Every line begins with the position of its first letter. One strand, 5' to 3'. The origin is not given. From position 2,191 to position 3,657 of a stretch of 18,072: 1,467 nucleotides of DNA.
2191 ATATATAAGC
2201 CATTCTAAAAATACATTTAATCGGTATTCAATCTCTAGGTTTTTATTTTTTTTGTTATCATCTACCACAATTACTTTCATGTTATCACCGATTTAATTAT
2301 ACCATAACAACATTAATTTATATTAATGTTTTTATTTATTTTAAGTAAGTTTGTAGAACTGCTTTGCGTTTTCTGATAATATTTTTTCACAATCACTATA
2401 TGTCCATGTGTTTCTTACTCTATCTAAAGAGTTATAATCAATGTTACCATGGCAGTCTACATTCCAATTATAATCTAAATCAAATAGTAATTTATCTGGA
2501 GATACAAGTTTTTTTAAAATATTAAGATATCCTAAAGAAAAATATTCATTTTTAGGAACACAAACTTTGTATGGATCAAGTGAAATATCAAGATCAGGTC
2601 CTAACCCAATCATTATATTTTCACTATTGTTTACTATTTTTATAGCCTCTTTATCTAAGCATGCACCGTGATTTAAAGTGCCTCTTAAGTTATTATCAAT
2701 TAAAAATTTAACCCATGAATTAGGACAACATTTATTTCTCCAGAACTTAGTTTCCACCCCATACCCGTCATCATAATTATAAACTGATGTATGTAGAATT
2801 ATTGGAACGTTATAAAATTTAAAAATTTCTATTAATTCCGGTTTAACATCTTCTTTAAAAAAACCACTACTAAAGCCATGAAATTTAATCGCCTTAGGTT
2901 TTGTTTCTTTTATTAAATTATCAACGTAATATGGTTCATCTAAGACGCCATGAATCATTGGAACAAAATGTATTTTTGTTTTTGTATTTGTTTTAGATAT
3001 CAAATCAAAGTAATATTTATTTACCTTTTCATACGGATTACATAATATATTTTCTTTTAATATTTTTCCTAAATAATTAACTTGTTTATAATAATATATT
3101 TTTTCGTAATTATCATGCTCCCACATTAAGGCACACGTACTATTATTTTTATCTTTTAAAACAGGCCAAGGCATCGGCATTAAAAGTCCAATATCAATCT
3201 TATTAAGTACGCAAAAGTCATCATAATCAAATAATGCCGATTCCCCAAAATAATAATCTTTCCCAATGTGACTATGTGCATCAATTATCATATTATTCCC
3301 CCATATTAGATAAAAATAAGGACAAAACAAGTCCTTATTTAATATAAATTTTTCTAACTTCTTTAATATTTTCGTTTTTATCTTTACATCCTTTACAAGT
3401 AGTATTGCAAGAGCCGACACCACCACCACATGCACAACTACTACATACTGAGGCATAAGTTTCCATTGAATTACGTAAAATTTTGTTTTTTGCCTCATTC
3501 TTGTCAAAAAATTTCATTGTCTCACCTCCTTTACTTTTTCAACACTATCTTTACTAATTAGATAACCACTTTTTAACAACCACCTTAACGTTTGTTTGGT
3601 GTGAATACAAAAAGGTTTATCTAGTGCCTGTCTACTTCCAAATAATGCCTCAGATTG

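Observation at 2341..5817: Compact five-gene radical-SAM/SPASM RiPP-like islet between uvrA and the lgt-trxB block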

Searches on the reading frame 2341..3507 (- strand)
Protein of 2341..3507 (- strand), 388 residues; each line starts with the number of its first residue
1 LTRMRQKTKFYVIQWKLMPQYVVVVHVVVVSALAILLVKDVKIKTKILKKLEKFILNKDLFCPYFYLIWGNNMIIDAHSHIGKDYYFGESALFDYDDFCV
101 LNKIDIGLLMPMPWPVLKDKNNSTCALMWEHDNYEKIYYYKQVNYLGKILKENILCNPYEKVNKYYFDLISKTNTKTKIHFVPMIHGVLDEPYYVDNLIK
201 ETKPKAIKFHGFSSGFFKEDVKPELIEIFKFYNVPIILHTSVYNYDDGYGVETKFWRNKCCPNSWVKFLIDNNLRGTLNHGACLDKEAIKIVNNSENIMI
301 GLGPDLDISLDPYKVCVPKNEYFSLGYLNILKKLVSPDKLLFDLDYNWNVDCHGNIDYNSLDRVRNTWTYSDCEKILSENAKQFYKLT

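Call 3: search_protein_families(library=pfam, proteins=[window:2341-3507:-], max_evalue=0.1)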
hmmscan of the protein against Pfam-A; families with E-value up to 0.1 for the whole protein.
window:2341-3507:- (388 aa): 0 families

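Call 4: search_protein_families(library=ncbifam, proteins=[window:2341-3507:-], max_evalue=0.1)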
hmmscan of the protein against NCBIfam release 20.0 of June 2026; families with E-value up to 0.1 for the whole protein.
window:2341-3507:- (388 aa): 1 family
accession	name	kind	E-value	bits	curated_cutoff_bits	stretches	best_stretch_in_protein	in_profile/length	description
NF005130.0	PRK06569.1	equivalog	0.0019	18.3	174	1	133-176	34-77/157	F0F1 ATP synthase subunit B'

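Call 19: find_homologous_proteins(query=window:2341-3291:-, max_evalue=0.001)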
Query window:2341-3291:- (316 aa): 58 proteins with E <= 0.001 among 876 candidates.
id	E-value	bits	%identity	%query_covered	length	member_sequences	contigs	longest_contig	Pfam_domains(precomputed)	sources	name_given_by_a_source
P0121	6.0e-204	695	93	100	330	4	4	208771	-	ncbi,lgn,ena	-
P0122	1.1e-159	549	72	100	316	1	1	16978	-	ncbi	-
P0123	6.1e-146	504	66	100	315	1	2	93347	-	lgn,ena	-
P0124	3.7e-143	495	65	100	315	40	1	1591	-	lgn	-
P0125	1.7e-141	490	64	100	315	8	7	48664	-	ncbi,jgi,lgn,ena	jgi:hypothetical protein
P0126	2.1e-140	486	65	99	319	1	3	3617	-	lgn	-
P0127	2.4e-135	469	63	100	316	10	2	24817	-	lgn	-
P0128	3.2e-132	459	63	100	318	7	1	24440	-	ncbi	-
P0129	1.1e-131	457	62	99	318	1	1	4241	-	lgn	-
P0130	8.3e-131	454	60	100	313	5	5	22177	-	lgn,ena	-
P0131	1.1e-128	447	62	100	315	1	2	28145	-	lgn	-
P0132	3.2e-128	446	59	100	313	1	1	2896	-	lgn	-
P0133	3.2e-128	446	59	100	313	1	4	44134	-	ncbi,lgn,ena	-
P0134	6.1e-126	438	59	100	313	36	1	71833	-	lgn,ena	-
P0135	1.4e-125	437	59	100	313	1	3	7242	-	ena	-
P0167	2.7e-68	249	41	100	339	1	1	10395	PF04909.21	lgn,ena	-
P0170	6.4e-52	195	35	98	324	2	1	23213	-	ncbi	-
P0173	1.1e-48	184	36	99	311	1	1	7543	-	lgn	-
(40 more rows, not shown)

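Call 20: search_solved_structures(query=window:2341-3291:-, max_evalue=10)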
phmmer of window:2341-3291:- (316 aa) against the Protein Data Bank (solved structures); distinct sequences matched with E-value up to 10: 1.
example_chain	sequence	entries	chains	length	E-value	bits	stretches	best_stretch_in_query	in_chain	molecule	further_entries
3tb5_A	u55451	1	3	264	1.1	11.8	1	179-222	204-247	Methionine aminopeptidase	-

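Call 23: search_solved_structures(query=A2, max_evalue=10, show_alignments=2)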
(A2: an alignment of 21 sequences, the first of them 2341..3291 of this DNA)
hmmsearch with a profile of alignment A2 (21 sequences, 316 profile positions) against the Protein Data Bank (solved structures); distinct sequences matched with E-value up to 10: 4.
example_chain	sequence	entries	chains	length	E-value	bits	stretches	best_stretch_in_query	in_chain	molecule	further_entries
6mgg_B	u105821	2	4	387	0.05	16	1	119-177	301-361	Succinate--CoA ligase [ADP-forming] subunit beta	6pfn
3l86_A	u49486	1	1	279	0.055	15.9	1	145-221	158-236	Acetylglutamate kinase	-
1j6o_A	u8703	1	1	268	0.67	12.4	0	116-167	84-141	TatD-related deoxyribonuclease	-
6mel_B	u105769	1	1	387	0.92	11.9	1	119-189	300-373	Succinate--CoA ligase [ADP-forming] subunit beta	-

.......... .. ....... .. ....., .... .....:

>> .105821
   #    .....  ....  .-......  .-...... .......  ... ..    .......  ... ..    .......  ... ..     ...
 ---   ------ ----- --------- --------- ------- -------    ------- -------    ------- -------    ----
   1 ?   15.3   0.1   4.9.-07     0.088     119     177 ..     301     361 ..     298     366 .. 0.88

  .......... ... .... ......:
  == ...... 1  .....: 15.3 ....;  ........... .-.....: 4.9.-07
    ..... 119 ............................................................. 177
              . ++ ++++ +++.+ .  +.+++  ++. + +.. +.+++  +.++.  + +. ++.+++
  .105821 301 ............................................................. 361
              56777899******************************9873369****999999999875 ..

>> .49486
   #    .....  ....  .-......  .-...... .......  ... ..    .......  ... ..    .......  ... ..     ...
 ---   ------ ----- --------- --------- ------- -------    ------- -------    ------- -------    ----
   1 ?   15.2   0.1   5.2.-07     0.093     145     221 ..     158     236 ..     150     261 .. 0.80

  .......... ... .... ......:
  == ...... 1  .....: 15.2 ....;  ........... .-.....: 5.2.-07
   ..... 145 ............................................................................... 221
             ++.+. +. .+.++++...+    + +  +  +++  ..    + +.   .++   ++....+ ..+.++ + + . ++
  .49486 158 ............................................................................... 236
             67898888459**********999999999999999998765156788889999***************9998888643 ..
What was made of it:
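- Tried and rejected: Sequence-level link of the hydrolase to solved structures: only noise, by both phmmer and profile search (calls 20, 23).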

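Call 24: search_protein_families(library=pfam, alignment_id=A2, max_evalue=1)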
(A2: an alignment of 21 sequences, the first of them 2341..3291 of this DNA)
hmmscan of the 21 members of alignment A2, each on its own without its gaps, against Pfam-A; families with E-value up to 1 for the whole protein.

A. member 1, window:2341-3291:- (316 aa): 1 family
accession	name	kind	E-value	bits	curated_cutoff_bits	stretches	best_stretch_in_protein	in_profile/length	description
PF04909.20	Amidohydro_2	-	0.22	11.7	26.4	1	250-315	223-289/289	Amidohydrolase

B. families by the number of members that match (of 21 scanned): 10 families
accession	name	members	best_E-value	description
PF04909.20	Amidohydro_2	9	3.8e-06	Amidohydrolase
PF20469.4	OLD-like_TOPRIM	2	0.078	Overcoming lysogenization defect protein-like, TOPRIM domain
PF09910.14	DUF2139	1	0.013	Uncharacterized protein conserved in archaea (DUF2139)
PF18989.5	DUF5722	1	0.014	Family of unknown function (DUF5722)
PF10356.15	RRG7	1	0.024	Required for respiratory growth protein 7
PF18798.6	LPD3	1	0.044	Large polyvalent protein-associated domain 3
PF17976.7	zf-RING_12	1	0.057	RING/Ubox like zinc-binding domain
PF07905.16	PucR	1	0.22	Purine catabolism regulatory protein-like family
PF23173.1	bHLH_SAC51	1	0.6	Transcription factor SAC51 bHLH domain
PF18513.6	Pro_sub2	1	0.7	Prodomain subtilisin 2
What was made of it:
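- On Amidohydrolase superfamily (PF04909 Amidohydro_2): Nine of 21 family members give weak hits, best E = 3.8e-6 (call 24).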

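Call 27: find_encoding_contigs(protein=P0170, flank=6000, max_places=1)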
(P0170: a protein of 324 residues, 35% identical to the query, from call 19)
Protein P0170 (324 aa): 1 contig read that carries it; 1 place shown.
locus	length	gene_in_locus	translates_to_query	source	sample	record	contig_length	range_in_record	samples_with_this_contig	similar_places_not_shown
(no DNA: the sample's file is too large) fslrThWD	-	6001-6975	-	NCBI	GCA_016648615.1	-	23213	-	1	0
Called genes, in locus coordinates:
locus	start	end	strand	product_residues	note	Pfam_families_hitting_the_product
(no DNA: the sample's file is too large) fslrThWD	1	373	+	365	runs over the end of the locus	PF00579:tRNA-synt_1b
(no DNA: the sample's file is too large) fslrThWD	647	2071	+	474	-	PF13328:HD_4, PF01966:HD (weak), PF04607:RelA_SpoT, PF02824:TGS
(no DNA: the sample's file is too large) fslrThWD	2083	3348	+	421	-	PF03313:SDH_alpha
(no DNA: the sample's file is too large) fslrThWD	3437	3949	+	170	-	PF06941:NT5C (faint)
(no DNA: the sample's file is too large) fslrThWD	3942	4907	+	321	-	-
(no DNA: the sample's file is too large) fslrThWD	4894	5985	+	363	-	PF01406:tRNA-synt_1e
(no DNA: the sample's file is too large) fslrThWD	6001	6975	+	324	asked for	-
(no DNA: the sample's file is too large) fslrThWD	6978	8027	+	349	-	PF04055:Radical_SAM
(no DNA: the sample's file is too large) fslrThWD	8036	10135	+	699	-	PF04055:Radical_SAM, PF13353:Fer4_12 (faint), PF04055:Radical_SAM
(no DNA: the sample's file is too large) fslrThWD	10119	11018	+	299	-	-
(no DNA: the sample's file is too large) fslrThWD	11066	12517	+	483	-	PF01406:tRNA-synt_1e, PF01921:tRNA-synt_1f (faint), PF09334:tRNA-synt_1g (weak), PF00133:tRNA-synt_1, PF09190:DALR_2 (weak)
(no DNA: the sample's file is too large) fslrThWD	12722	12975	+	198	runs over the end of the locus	PF00300:His_Phos_1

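Call 28: find_encoding_contigs(protein=P0167, flank=6000, max_places=1)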
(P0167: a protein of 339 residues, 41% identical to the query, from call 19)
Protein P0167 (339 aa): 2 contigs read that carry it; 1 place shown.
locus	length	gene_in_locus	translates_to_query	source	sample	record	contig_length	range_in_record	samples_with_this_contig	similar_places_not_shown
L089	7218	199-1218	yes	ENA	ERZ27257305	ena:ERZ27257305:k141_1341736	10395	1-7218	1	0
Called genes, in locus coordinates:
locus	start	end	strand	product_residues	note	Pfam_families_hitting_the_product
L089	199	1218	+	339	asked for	PF04909:Amidohydro_2 (faint)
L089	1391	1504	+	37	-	-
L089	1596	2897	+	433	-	PF04055:Radical_SAM, PF13353:Fer4_12, PF13186:SPASM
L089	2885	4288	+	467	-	PF04055:Radical_SAM, PF13353:Fer4_12, PF13186:SPASM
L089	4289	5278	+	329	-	PF04055:Radical_SAM, PF13353:Fer4_12 (weak), PF13186:SPASM (weak)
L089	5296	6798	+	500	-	PF02310:B12-binding, PF04055:Radical_SAM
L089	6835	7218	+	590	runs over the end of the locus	PF03485:Arg_tRNA_synt_N, PF00750:tRNA-synt_1d, PF05746:DALR_1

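Call 29: find_encoding_contigs(protein=P0173, flank=6000, max_places=1)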
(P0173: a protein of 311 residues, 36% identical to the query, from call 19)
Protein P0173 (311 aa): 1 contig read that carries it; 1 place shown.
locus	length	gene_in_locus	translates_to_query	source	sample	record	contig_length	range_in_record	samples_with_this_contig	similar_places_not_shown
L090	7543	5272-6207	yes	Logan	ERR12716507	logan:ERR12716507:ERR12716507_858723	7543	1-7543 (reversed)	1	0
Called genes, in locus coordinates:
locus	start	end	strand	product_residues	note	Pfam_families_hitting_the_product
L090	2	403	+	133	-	?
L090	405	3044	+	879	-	PF01636:APH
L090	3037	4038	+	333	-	PF00579:tRNA-synt_1b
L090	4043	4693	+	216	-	PF00302:CAT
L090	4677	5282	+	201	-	PF06189:5-nucleotidase (weak)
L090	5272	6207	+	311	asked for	-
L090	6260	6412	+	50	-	-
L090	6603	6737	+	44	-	-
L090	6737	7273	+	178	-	PF13302:Acetyltransf_3, PF00583:Acetyltransf_1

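Call 30: predict_structure(alignment_id=A2)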
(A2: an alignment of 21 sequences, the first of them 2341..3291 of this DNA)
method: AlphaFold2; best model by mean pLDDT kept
length: 316 residues; sequences in the alignment: 21
mean_pLDDT: 95.1   pTM: 0.93
mean pLDDT of the five models: 95.1, 94.8, 94.3, 92.9, 92.7
residues with pLDDT >= 90: 277; 70-90: 39; 50-70: 0; < 50: 0
segments of 3 or more residues with pLDDT < 50: none
pLDDT, mean of each block of 10 residues (from residue 1): 97 93 96 97 90 95 92 91 97 98 98 98 98 96 95 98 97 90 94 98 97 98 97 88 94 96 98 89 89 97 98 93
secondary structure, 60 per line:
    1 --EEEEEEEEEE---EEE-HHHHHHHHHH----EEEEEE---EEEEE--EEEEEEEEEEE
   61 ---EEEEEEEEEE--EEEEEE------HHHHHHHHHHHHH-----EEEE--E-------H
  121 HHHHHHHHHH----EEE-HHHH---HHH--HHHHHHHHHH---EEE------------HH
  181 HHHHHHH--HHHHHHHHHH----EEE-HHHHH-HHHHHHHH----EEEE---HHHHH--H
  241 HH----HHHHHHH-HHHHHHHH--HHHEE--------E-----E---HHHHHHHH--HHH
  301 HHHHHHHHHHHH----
elements in order: E3-12 E16-18 H20-29 E34-39 E43-47 E50-60 E64-73 E76-81 H88-100 E106-109 H120-130 E135-137 H139-142 H151-160 E164-166 H179-187 H190-199 E204-206 H208-212 H214-221 E226-229 H233-237 H247-253 H255-262 H288-295 H298-312
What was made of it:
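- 2341..3291 (-): Amidohydrolase-superfamily TIM-barrel metalloenzyme (316 aa); candidate leader or follower peptidase. AlphaFold pLDDT 95 (call 30).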

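Call 33: fold_search(model_id=the predicted structure, library=pdb)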
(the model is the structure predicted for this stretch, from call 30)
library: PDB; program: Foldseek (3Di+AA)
matches with E <= 10: 1646; with E <= 0.001: 70
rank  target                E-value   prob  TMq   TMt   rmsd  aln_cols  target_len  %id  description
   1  2f6k_A                8.0e-08  1.00  0.60  0.62   5.9       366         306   13  Crystal Structure of Amidohydrorolase II; Northeast Structural Genomics Target LpR24 (released 2006-01-10)
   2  7bp1_A                8.5e-08  1.00  0.55  0.52   6.9       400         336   12  Crystal structure of 2, 3-dihydroxybenzoic acid decarboxylase from Fusarium oxysporum in complex with Catechol (released 2020-07-15)
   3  4era_A                1.8e-07  1.00  0.56  0.54   6.2       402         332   10  Evidence for a Dual Role of an Active Site Histidine in alpha-Amino-beta-Carboxymuconate-epsilon-Semialdehyde Decarbox (released 2012-08-22)
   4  4eri_A                2.1e-07  1.00  0.56  0.54   6.7       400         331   10  Evidence for a Dual Role of an Active Site Histidine in alpha-Amino-beta-Carboxymuconate-epsilon-Semialdehyde Decarbox (released 2012-08-22)
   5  2hbv_A                2.2e-07  1.00  0.56  0.54   6.4       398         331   11  Crystal Structure of alpha-Amino-beta-Carboxymuconate-epsilon-Semialdehyde-Decarboxylase (ACMSD) (released 2006-09-19)
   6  4ifr_A                2.7e-07  1.00  0.52  0.51   7.2       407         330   12  2.40 Angstroms X-ray crystal structure of R239A 2-amino-3-carboxymuconate-6-semialdehyde decarboxylase from Pseudomona (released 2013-09-18)
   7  6mgt_A                2.9e-07  1.00  0.52  0.51  10.4       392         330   12  Crystal structure of alpha-Amino-beta-Carboxymuconate-epsilon-Semialdehyde Decarboxylase Mutant H110A (released 2019-06-19)
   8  8sm7_A                3.4e-07  1.00  0.58  0.53   6.3       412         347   13  Air-oxidized G. y4 TruffO expressed from M9 minimal medium supplemented with Fe (released 2024-03-13)
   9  6l0b_A                4.9e-07  1.00  0.55  0.49   6.4       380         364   13  Crystal structure of dihydroorotase in complex with fluorouracil from Saccharomyces cerevisiae (released 2020-12-02)
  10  4ifk_A                4.9e-07  1.00  0.53  0.51   7.3       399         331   11  Arginines 51 and 239* from a Neighboring Subunit are Essential for Catalysis in a Zinc-dependent Decarboxylase (released 2013-09-18)
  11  2hbx_A                8.5e-07  1.00  0.54  0.52   9.7       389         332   12  Crystal Structure of alpha-Amino-beta-Carboxymuconate-epsilon-Semialdehyde-Decarboxylase (ACMSD) (released 2006-09-19)
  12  4epk_A                9.6e-07  1.00  0.53  0.51   9.9       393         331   11  Evidence for a Dual Role of an Active Site Histidine in alpha-Amino-beta-Carboxymuconate-epsilon-Semialdehyde Decarbox (released 2012-08-22)
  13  4ofc_A                1.1e-06  1.00  0.41  0.39  14.7       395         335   12  2.0 Angstroms X-ray crystal structure of human 2-amino-3-carboxymuconate-6-semialdehye decarboxylase (released 2014-11-19)
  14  4lak_B                1.3e-06  1.00  0.55  0.49   6.7       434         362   11  Crystal structure of Cordyceps militaris IDCase D323N mutant in apo form (released 2013-10-02)
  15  4c6c                  1.3e-06  1.00  0.52  0.46   6.8       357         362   10  Crystal structure of the dihydroorotase domain of human CAD in apo- form obtained recombinantly from HEK293 cells. (released 2014-01-08)
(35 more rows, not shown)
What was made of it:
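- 2341..3291 (-): Foldseek top hits: 2f6k, ACMSD, dihydroorotase, TruffO/SfbO; E about 1e-7, TM 0.55-0.6 (call 33).
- On Amidohydrolase superfamily (fold level): Foldseek top hits are all amidohydrolase-superfamily proteins, E about 1e-7 (call 33).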

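Call 41: find_related_loci(query=A2, collection=metagenome_contigs, flank=5000)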
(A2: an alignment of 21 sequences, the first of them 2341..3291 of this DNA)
Query A2 (316 aa) in metagenome_contigs; peptide patterns used: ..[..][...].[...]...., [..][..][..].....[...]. (x = any residue, [..] = any of these).
163 stretches matched a pattern; 27 encode a relative of the query (tblastn E <= 1e-3); 27 distinct loci.
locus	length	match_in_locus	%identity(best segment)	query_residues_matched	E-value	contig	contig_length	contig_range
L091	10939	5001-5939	61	1-315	2e-132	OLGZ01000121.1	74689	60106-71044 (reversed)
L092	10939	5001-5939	60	1-315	3e-131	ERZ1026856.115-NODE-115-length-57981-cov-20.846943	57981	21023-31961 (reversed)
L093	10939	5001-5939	59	1-315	2e-124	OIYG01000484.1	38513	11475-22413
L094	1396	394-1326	51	1-315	2e-101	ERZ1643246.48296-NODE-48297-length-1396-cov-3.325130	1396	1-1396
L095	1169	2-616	67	111-315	1e-102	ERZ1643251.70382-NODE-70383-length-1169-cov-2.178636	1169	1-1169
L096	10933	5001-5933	52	1-315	4e-92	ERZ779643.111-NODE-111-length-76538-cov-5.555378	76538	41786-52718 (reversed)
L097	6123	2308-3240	45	1-315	7e-90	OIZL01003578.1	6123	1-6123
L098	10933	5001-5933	35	1-309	1e-57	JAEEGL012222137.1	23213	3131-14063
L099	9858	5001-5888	36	1-312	4e-52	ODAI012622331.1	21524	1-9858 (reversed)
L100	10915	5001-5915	37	1-315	3e-52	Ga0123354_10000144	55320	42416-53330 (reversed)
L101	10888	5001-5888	36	1-312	1e-51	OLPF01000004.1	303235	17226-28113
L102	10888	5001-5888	36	1-312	2e-51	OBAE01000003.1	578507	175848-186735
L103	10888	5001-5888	36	1-312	1e-51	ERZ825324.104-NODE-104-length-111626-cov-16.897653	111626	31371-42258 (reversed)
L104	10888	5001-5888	36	1-312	1e-51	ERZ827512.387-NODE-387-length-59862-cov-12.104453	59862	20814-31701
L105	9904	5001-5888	36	1-312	3e-51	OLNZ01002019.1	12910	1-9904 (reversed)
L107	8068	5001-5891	34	1-312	2e-49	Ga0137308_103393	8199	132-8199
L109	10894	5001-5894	33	2-315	3e-49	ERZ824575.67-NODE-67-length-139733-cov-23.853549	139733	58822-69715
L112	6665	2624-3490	35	2-308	4e-47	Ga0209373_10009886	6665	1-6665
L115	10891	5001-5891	30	1-315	7e-36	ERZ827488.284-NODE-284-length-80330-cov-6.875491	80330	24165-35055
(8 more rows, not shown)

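Call 62: search_protein_families(library=padloc, proteins=[window:2341-3291:-], max_evalue=0.01)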
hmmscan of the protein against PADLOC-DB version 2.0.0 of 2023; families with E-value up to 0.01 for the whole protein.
window:2341-3291:- (316 aa): 0 families

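Call 63: search_protein_families(library=phrogs, proteins=[window:2341-3291:-], max_evalue=0.001)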
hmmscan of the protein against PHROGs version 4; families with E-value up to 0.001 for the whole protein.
window:2341-3291:- (316 aa): 0 families
